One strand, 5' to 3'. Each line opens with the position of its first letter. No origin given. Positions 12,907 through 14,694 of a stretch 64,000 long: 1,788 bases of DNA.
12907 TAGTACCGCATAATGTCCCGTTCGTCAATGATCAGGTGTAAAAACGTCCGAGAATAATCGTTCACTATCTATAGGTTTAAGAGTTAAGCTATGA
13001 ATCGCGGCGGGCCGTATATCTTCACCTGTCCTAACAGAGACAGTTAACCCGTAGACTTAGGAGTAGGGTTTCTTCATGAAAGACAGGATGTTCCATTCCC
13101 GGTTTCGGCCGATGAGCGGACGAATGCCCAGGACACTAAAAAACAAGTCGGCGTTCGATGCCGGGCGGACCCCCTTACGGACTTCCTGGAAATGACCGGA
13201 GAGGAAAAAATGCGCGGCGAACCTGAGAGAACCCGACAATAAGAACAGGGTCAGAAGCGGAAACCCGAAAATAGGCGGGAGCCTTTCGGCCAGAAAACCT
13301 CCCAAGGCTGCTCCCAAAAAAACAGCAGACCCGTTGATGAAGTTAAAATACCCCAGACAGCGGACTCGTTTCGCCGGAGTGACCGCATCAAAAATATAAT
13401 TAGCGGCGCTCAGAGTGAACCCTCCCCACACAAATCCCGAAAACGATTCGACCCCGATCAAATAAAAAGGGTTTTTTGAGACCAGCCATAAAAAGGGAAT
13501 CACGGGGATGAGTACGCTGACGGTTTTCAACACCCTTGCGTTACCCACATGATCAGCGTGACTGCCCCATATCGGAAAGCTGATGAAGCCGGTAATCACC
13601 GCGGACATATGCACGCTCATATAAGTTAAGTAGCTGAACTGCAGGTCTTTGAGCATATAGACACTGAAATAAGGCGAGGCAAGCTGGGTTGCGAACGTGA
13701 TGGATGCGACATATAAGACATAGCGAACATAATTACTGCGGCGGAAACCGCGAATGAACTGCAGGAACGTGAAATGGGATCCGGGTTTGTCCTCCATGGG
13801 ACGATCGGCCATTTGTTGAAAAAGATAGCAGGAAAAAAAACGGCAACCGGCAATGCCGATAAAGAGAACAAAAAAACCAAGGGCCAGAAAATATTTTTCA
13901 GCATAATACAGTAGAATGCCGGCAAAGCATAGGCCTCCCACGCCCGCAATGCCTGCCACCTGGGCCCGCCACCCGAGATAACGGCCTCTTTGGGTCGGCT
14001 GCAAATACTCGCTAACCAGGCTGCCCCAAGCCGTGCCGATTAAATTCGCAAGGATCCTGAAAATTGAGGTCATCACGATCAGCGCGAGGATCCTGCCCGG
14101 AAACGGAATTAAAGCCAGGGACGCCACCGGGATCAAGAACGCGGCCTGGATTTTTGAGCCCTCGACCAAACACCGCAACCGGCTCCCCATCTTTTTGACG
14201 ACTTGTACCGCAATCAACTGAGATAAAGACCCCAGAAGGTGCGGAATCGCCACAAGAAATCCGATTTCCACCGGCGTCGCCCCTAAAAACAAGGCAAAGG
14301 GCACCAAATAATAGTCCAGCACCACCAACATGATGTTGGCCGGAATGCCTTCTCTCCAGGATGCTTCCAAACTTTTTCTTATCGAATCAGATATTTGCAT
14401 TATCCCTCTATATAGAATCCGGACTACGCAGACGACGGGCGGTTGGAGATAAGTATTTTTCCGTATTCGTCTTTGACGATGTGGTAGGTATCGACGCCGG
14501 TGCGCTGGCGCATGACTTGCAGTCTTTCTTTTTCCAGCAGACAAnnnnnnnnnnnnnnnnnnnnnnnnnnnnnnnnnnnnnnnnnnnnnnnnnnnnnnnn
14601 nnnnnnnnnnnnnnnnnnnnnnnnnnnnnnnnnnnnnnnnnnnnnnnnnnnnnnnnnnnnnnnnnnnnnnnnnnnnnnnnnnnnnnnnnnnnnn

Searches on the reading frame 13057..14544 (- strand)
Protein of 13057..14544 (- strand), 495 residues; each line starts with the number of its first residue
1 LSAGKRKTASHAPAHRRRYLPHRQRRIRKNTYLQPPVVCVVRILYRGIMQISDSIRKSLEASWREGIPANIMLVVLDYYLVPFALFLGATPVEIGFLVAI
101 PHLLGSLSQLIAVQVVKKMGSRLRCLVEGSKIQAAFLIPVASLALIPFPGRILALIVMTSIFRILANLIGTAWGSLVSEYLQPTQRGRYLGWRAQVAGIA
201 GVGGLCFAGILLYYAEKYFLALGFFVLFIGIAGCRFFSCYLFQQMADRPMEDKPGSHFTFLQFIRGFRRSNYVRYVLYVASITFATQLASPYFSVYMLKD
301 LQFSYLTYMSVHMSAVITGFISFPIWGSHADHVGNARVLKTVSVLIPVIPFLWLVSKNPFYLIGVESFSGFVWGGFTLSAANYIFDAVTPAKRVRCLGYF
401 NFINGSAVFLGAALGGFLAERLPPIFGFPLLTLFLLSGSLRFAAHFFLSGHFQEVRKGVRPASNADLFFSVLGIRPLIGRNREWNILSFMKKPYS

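Call 3: search_protein_families(library=pfam, proteins=[window:13057-14544:-], max_evalue=1)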
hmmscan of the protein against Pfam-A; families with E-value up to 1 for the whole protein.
window:13057-14544:- (495 aa): 3 families
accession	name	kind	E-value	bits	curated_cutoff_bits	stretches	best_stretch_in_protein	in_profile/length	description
PF07690.21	MFS_1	-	3.3e-22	79.3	33.4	2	79-357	13-291/347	Major Facilitator Superfamily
PF05669.17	Med31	-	0.017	15.6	25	1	257-299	34-76/95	SOH1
PF24379.1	DUF7535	-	0.42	10.8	27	1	331-357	26-55/60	Family of unknown function (DUF7535)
